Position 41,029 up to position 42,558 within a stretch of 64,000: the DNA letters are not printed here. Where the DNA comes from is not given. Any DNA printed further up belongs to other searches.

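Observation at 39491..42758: Assimilatory SirA/NirA-type sulfite reductase translationally coupled to an FrhB/FpoF-family flavo-iron-sulfur protein: a possible split analogue of F420-dependent sulfite reductase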

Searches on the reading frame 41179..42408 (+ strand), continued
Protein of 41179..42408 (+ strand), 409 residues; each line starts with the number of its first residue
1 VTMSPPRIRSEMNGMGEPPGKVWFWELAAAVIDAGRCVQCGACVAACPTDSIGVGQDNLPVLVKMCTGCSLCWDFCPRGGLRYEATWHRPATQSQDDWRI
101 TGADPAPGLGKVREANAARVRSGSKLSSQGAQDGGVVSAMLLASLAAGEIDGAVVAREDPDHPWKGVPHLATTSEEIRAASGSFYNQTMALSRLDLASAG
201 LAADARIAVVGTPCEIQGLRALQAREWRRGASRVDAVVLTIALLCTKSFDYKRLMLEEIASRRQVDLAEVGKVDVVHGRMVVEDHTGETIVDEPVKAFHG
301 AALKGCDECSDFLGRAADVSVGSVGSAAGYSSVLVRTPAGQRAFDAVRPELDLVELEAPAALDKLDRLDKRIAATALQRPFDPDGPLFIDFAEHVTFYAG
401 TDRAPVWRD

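Call 36: find_encoding_contigs(protein=P0130, flank=8000, max_places=3)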
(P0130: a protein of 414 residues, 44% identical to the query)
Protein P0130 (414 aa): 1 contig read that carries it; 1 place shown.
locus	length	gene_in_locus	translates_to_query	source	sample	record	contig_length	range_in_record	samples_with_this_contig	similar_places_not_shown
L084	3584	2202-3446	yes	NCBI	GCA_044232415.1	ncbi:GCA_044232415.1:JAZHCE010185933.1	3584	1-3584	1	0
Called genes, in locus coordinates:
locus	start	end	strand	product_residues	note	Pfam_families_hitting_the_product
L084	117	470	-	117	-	PF13686:DrsE_2 (weak)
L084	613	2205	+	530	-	PF03460:NIR_SIR_ferr, PF01077:NIR_SIR, PF03460:NIR_SIR_ferr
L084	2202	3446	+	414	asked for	PF12838:Fer4_7 (faint), PF12837:Fer4_6 (faint), PF13237:Fer4_10 (weak), PF00037:Fer4 (faint), PF13187:Fer4_9 (weak), PF14697:Fer4_21, PF04422:FrhB_FdhB_N, PF04432:FrhB_FdhB_C, +1 more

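Call 37: find_encoding_contigs(protein=P0146, flank=8000, max_places=3)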
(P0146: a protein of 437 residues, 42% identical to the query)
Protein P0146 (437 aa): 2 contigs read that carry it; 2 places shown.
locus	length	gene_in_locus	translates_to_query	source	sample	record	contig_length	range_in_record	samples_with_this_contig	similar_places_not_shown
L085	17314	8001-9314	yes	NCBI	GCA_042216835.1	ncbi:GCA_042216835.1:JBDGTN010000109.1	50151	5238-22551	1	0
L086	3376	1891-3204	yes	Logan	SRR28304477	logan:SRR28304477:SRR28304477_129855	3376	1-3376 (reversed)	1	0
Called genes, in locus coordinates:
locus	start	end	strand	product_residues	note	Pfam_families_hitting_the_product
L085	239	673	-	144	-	PF01325:Fe_dep_repress, PF12840:HTH_20 (weak), PF02742:Fe_dep_repr_C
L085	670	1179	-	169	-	-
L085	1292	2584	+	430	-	PF00425:Chorismate_bind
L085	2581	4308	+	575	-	PF02776:TPP_enzyme_N, PF02775:TPP_enzyme_C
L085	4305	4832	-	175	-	-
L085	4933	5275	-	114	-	PF00226:DnaJ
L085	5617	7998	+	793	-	PF00581:Rhodanese, PF03460:NIR_SIR_ferr (weak), PF01077:NIR_SIR, PF03460:NIR_SIR_ferr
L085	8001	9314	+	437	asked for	PF12838:Fer4_7 (faint), PF13187:Fer4_9 (faint), PF00037:Fer4 (faint), PF13237:Fer4_10, PF14697:Fer4_21, PF13484:Fer4_16 (faint), PF04422:FrhB_FdhB_N, PF04432:FrhB_FdhB_C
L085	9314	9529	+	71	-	-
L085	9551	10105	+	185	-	PF01142:TruD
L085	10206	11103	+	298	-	PF01142:TruD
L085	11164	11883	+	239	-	PF09876:DUF2103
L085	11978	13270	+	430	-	PF00342:PGI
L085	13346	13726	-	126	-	PF06271:RDD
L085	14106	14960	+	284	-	PF26491:WH_Halo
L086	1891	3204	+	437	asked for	PF12838:Fer4_7 (faint), PF13187:Fer4_9 (faint), PF00037:Fer4 (faint), PF13237:Fer4_10, PF14697:Fer4_21, PF13484:Fer4_16 (faint), PF04422:FrhB_FdhB_N, PF04432:FrhB_FdhB_C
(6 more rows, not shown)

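Call 38: find_encoding_contigs(protein=P0159, flank=8000, max_places=3)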
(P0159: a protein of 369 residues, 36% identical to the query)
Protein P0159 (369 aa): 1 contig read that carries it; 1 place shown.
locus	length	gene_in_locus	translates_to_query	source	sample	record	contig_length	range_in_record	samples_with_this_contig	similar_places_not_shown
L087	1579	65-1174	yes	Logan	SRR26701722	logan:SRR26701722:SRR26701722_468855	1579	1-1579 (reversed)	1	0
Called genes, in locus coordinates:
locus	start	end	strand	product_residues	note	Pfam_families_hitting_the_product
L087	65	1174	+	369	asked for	PF12838:Fer4_7 (faint), PF04422:FrhB_FdhB_N, PF04432:FrhB_FdhB_C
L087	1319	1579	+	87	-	?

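Call 62: search_protein_families(library=pfam, alignment_id=A4, max_evalue=0.00001)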
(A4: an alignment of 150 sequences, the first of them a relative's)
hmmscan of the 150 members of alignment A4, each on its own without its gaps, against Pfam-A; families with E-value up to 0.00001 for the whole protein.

A. member 1, L013:1470-2828:- (452 aa): 2 families
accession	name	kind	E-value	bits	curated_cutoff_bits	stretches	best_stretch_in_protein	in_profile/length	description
PF03129.25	HGTP_anticodon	-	1.2e-17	64.2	21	1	359-448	1-93/94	Anticodon binding domain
PF00587.30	tRNA-synt_2b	-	2.3e-09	38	29.3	1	153-332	5-176/179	tRNA synthetase class II core domain (G, H, P, S and T)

B. families by the number of members that match (of 150 scanned): 144 families (the first 25 are shown)
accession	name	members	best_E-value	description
PF07690.21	MFS_1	3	1.8e-34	Major Facilitator Superfamily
PF00583.31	Acetyltransf_1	3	5.7e-14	Acetyltransferase (GNAT) family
PF12146.15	Hydrolase_4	3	5.4e-10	Serine aminopeptidase, S33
PF01996.21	F420_ligase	2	1.8e-74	F420-0:Gamma-glutamyl ligase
PF13302.13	Acetyltransf_3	2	1.3e-34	Acetyltransferase (GNAT) domain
PF00753.33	Lactamase_B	2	1.1e-32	Metallo-beta-lactamase superfamily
PF00072.30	Response_reg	2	2.4e-30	Response regulator receiver domain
PF00561.26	Abhydrolase_1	2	4e-30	alpha/beta hydrolase fold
PF01983.22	CofC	2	8.9e-29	Guanylyl transferase CofC like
PF00067.27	p450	2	4.8e-27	Cytochrome P450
PF00293.34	NUDIX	2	3.5e-21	NUDIX domain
PF00440.29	TetR_N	2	6e-18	Bacterial regulatory proteins, tetR family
PF12697.13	Abhydrolase_6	2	3.4e-17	Alpha/beta hydrolase family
PF00107.32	ADH_zinc_N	2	4.7e-15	Zinc-binding dehydrogenase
PF12802.13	MarR_2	2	4e-13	MarR family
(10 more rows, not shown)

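Call 65: search_protein_families(library=pfam, proteins=[L054:2904-3953:+, L054:3950-5323:+, L069:1395-2336:+, L069:2333-2953:+, L069:2950-3693:+, L069:4034-4630:+, L069:4618-5304:+, L073:4544-5299:+, L073:2948-4225:-, L054:9185-9547:+], max_evalue=0.00001)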
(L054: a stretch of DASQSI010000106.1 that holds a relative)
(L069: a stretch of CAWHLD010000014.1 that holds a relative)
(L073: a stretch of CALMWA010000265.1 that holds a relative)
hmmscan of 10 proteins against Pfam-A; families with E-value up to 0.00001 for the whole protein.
L054:2904-3953:+ (349 aa): 1 family
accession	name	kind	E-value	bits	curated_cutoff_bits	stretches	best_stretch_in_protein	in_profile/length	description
PF01933.23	CofD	-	1.7e-48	165.8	30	1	39-308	1-256/290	2-phospho-L-lactate transferase CofD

L054:3950-5323:+ (457 aa): 3 families
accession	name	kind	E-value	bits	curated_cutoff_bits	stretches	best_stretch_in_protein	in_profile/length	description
PF01996.21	F420_ligase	-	3.8e-74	249.3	25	1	221-434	4-218/218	F420-0:Gamma-glutamyl ligase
PF01983.22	CofC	-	1.3e-30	106.6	22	1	5-194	3-182/217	Guanylyl transferase CofC like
PF12804.13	NTP_transf_3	-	1.1e-09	39.1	27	1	35-134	26-125/160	MobA-like NTP transferase domain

L069:1395-2336:+ (313 aa): 1 family
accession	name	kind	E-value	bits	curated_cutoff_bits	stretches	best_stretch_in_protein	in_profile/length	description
PF01933.23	CofD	-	1.4e-52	179.1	30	1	3-267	1-251/290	2-phospho-L-lactate transferase CofD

L069:2333-2953:+ (206 aa): 2 families
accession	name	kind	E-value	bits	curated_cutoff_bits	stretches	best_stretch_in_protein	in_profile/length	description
PF01983.22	CofC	-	8.9e-29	100.7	22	1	12-198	3-182/217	Guanylyl transferase CofC like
PF12804.13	NTP_transf_3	-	1.6e-09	38.5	27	1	42-140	26-127/160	MobA-like NTP transferase domain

L069:2950-3693:+ (247 aa): 1 family
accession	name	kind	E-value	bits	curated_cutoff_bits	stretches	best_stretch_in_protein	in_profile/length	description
PF01996.21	F420_ligase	-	1.7e-75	253.7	25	1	12-224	4-218/218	F420-0:Gamma-glutamyl ligase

L069:4034-4630:+ (198 aa): 2 families
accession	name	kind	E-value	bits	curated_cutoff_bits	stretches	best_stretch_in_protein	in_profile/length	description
PF07690.21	MFS_1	-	3.3e-13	49.7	33.4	1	20-181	12-176/347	Major Facilitator Superfamily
PF05631.20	MFS_5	-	5.5e-06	26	25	1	34-162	62-192/356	Sugar-tranasporters, 12 TM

L069:4618-5304:+ (228 aa): 0 families

L073:4544-5299:+ (251 aa): 1 family
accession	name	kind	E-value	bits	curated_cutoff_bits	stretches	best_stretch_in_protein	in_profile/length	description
PF01996.21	F420_ligase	-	5.1e-74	248.9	25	1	12-224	4-218/218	F420-0:Gamma-glutamyl ligase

L073:2948-4225:- (425 aa): 0 families

L054:9185-9547:+ (120 aa): 0 families
